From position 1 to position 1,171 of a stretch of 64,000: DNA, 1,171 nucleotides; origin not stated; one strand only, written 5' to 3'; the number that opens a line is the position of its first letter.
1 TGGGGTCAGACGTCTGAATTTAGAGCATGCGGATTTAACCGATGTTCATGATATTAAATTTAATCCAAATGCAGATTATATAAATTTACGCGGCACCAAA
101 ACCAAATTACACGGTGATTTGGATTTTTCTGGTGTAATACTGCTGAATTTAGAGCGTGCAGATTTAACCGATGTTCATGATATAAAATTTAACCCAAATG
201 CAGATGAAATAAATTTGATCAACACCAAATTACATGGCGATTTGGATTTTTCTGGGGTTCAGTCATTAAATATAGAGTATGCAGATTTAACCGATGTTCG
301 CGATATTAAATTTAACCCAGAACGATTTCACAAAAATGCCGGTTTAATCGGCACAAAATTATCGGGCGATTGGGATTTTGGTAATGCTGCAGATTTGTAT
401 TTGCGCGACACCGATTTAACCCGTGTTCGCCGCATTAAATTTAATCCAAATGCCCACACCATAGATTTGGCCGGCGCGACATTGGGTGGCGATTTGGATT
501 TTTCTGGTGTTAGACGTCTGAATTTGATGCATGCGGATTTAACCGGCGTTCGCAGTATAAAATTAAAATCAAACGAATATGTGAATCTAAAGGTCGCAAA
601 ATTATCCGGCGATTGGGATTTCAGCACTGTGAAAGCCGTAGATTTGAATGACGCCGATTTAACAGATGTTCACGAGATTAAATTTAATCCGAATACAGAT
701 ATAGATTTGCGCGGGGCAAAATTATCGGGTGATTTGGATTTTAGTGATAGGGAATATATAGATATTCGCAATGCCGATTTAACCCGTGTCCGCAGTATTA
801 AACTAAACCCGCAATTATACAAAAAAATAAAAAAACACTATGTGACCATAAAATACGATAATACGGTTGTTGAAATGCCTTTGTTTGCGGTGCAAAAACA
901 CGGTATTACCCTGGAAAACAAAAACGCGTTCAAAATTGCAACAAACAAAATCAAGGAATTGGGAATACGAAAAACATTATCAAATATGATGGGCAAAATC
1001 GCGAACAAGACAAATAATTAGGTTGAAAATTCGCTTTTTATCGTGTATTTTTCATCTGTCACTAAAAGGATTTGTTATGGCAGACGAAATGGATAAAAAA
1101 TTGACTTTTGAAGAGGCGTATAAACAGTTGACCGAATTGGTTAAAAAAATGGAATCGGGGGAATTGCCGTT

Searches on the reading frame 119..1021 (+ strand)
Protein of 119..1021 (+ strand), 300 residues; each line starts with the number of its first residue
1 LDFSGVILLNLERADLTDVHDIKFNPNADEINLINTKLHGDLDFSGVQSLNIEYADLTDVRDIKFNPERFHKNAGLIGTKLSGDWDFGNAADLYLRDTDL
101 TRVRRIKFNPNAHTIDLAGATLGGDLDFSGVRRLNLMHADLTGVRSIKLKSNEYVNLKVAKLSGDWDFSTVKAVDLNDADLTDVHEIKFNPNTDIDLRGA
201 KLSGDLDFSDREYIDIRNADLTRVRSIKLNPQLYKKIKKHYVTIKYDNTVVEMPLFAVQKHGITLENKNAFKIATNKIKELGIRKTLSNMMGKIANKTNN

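Call 12: search_protein_families(library=pfam, proteins=[window:119-1021:+], max_evalue=0.01)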
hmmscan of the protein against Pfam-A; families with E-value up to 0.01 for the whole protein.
window:119-1021:+ (300 aa): 1 family
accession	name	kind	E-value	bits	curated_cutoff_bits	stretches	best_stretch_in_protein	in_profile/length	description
PF13576.12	Pentapeptide_3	-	0.00043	20.9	27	0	115-131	31-47/48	Pentapeptide repeats (9 copies)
